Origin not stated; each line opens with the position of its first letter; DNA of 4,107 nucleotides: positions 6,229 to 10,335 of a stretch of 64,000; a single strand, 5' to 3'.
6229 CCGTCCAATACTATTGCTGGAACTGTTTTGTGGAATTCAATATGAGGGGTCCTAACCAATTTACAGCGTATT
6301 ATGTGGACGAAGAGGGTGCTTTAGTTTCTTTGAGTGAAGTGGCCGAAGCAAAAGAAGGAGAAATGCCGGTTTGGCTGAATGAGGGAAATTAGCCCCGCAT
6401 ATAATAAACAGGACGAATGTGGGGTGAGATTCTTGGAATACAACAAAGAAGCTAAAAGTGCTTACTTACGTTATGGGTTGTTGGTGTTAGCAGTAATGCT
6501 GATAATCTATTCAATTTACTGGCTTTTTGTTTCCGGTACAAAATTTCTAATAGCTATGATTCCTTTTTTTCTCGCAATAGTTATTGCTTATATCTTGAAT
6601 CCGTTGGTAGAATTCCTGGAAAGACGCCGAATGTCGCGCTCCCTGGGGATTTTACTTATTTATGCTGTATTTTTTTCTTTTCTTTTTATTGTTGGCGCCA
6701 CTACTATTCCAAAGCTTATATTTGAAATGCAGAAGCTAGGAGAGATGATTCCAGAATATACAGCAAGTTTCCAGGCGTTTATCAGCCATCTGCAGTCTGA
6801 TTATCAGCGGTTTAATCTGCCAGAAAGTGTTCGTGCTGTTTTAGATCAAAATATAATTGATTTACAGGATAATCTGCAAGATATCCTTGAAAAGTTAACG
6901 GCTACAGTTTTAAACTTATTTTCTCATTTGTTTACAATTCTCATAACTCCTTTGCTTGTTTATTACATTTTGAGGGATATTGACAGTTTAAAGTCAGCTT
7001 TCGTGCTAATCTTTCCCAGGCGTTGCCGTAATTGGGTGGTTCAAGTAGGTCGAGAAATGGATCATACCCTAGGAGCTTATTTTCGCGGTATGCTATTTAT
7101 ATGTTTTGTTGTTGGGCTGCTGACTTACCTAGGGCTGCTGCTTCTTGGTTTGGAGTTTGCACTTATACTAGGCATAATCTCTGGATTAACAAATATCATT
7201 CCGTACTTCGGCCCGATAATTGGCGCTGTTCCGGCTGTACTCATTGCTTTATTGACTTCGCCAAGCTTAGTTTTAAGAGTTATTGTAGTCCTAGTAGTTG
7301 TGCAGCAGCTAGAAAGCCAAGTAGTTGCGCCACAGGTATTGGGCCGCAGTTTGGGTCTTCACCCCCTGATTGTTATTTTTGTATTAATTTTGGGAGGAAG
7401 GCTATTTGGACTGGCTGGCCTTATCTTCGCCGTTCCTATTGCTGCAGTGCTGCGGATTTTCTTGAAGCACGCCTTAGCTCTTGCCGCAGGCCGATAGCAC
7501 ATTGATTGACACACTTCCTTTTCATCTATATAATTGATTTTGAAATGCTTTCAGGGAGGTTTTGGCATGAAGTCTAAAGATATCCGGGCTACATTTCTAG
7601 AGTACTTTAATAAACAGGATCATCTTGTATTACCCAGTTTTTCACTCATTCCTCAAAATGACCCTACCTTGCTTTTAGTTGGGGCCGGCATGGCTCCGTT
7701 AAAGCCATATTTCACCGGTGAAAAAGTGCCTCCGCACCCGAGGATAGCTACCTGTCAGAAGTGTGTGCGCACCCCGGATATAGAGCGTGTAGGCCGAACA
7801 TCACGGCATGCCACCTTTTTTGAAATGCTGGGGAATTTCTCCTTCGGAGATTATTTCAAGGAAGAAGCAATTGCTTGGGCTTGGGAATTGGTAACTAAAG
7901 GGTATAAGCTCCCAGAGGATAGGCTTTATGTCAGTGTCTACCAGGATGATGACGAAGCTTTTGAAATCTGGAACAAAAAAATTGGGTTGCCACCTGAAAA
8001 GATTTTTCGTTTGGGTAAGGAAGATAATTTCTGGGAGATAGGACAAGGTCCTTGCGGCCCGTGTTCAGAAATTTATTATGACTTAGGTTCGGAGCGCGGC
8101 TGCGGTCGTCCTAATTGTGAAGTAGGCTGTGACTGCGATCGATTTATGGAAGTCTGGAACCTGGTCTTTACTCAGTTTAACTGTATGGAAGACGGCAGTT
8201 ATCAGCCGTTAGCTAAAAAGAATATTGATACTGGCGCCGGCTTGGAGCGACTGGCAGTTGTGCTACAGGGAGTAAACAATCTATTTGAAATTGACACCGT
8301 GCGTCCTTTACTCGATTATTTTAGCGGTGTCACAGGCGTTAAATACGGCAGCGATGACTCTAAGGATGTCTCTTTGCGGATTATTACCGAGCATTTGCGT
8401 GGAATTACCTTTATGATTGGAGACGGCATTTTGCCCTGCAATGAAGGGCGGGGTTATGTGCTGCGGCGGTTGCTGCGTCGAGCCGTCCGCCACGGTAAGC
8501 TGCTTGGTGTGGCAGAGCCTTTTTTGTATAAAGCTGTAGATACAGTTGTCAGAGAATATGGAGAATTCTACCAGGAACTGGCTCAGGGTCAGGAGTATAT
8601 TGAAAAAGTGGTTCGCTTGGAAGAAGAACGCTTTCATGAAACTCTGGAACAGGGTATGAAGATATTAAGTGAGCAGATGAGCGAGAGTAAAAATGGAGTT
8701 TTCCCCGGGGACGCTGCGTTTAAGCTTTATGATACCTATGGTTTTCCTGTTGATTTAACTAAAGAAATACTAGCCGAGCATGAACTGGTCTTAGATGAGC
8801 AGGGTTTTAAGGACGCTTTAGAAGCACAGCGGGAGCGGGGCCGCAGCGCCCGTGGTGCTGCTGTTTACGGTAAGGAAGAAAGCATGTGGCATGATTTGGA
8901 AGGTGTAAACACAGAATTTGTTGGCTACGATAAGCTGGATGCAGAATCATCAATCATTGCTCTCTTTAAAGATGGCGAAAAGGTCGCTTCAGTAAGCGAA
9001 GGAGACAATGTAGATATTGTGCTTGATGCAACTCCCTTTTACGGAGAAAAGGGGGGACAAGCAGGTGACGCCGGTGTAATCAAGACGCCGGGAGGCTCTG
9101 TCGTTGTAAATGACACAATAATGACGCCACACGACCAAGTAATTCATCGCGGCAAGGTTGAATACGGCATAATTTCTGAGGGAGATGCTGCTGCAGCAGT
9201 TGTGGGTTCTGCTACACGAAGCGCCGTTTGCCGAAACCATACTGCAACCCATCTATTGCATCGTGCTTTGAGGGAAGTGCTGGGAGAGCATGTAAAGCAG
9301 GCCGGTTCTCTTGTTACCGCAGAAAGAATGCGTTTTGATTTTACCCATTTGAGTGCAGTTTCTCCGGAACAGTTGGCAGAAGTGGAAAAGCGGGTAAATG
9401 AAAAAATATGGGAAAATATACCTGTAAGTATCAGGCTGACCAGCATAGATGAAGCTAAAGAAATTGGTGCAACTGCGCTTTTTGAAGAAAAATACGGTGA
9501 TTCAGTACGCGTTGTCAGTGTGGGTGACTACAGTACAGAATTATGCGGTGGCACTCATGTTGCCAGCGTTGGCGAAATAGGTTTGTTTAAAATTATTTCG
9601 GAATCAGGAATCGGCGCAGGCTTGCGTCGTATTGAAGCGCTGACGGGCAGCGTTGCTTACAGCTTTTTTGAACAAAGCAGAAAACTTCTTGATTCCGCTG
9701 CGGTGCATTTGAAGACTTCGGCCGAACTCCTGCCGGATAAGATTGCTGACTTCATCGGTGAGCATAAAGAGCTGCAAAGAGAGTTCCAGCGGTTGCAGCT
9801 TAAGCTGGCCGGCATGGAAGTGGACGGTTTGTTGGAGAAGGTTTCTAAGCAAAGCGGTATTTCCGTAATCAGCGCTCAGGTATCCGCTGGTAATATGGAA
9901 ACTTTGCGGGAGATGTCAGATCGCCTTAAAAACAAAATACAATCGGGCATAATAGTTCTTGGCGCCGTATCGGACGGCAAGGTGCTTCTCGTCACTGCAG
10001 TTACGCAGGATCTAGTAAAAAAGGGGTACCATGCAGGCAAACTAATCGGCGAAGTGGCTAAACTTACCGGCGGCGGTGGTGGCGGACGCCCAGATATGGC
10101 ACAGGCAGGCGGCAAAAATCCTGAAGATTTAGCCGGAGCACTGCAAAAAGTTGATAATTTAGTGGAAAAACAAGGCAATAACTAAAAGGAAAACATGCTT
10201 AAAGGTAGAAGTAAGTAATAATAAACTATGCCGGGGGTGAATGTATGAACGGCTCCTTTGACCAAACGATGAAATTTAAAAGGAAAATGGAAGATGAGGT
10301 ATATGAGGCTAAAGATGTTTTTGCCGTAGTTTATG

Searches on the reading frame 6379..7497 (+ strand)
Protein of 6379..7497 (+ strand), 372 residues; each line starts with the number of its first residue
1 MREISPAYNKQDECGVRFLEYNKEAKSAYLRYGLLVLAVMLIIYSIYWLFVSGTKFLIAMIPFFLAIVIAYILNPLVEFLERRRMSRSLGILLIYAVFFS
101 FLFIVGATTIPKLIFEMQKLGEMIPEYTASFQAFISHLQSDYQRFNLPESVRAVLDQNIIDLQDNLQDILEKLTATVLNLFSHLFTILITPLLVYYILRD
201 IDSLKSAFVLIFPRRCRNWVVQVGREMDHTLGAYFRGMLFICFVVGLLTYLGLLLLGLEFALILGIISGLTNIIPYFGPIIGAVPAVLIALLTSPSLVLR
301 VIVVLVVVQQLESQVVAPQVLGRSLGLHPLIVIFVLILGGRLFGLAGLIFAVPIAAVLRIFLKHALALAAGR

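Call 78: search_protein_families(library=ncbifam, proteins=[window:6379-7497:+], max_evalue=1e-10)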
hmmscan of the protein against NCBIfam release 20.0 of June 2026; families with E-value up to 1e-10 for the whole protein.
window:6379-7497:+ (372 aa): 3 families
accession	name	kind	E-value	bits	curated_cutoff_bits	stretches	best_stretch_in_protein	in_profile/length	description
TIGR02872.1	spore_ytvI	equivalog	1.1e-42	146.6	198.15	1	40-361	3-335/341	sporulation integral membrane protein YtvI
NF045801.1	efflux_ABUW_0982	equivalog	2.2e-35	122.4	675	1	35-365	11-343/392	chloramphenicol efflux transporter CxpE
NF008930.0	PRK12287.1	subfamily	1.1e-25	90.9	318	1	40-364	13-327/344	AI-2E family transporter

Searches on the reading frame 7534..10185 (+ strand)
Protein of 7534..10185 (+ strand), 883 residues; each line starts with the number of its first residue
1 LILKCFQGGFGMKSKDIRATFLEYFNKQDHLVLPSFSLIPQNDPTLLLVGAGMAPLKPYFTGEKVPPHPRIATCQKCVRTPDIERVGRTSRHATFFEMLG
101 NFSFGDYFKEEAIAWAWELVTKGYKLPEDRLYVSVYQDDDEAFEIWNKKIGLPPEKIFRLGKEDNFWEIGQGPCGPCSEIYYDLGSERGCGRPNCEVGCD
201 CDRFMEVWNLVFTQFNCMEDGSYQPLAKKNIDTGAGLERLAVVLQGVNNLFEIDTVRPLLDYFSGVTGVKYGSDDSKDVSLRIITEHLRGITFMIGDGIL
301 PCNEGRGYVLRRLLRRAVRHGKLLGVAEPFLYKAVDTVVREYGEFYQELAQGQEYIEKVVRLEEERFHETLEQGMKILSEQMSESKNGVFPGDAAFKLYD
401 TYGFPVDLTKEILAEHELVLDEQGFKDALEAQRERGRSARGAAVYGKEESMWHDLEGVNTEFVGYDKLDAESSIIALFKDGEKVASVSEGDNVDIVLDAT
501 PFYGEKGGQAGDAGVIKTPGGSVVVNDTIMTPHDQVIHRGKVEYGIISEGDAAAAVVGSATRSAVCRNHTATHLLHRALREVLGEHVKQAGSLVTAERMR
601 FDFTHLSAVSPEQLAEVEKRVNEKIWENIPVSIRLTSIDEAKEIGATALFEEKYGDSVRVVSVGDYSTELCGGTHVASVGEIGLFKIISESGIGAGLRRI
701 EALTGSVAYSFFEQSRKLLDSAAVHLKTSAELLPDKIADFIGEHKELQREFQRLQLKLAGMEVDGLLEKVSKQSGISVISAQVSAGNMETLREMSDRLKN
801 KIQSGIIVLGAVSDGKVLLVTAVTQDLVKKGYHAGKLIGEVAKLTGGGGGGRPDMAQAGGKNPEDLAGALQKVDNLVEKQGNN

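Call 78: search_protein_families(library=ncbifam, proteins=[window:7534-10185:+], max_evalue=1e-10)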
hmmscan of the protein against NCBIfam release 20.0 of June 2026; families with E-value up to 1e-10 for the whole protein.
window:7534-10185:+ (883 aa): 4 families
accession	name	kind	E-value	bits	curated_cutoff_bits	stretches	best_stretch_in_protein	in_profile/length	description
TIGR00344.1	alaS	equivalog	4.9e-304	1010.9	457.05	1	16-860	1-847/847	alanine--tRNA ligase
NF002436.0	PRK01584.1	equivalog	3e-178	594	529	2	12-438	1-436/595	alanine--tRNA ligase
TIGR03683.1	A-tRNA_syn_arch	equivalog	6e-125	418.5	744.7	2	283-876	330-900/902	alanine--tRNA ligase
NF040865.1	a_tRNA_ed_AlaXM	equivalog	4e-32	111.8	300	1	484-701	15-230/234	alanyl-tRNA editing protein AlaXM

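Call 80: find_homologous_proteins(query=window:7534-10185:+, max_evalue=1e-100)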
Query window:7534-10185:+ (883 aa): 8000 proteins with E <= 1e-100 among 8000 candidates; the best 120 are listed.
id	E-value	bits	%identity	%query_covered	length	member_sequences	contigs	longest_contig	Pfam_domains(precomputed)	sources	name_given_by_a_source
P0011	0.0e+0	1984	100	99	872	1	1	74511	PF01411.25,PF07973.20,PF02272.25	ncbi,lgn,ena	-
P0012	0.0e+0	1736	86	98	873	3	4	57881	PF01411.25,PF07973.20,PF02272.25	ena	-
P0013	0.0e+0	1549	77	98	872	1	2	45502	PF01411.25,PF07973.20,PF02272.25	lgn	-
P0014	0.0e+0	1545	77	98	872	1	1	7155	PF01411.25,PF07973.20,PF02272.25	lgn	-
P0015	0.0e+0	1537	75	98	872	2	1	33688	PF01411.25,PF07973.20,PF02272.25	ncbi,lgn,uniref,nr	ncbi:alanine--tRNA ligase [Dethiobacter alkaliphilus]|uniref:Alanine--tRNA ligase n=1 Tax=Dethiobact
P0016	0.0e+0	1536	76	98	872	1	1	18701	PF01411.25,PF07973.20,PF02272.25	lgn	-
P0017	0.0e+0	1535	77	98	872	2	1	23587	PF01411.25,PF07973.20,PF02272.25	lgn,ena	-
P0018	0.0e+0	1530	75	98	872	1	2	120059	PF01411.25,PF07973.20,PF02272.25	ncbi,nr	ncbi:MAG: alanine--tRNA ligase [Bacillota bacterium]|nr:alanine--tRNA ligase [Bacillota bacterium] M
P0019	0.0e+0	1523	75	98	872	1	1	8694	PF01411.25,PF07973.20,PF02272.25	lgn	-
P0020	0.0e+0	1521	74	99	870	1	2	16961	PF01411.25,PF07973.20,PF02272.25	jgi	jgi:alanyl-tRNA synthetase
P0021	0.0e+0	1513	74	99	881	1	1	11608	PF01411.25,PF07973.20,PF02272.25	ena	-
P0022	0.0e+0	1509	74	99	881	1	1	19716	PF01411.25,PF07973.20,PF02272.25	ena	-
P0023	0.0e+0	1508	75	98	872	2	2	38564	PF01411.25,PF07973.20,PF02272.25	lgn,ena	-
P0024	0.0e+0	1508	74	100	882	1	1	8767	PF01411.25,PF07973.20,PF02272.25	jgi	jgi:alanyl-tRNA synthetase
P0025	0.0e+0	1507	74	99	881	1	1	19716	PF01411.25,PF07973.20,PF02272.25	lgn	-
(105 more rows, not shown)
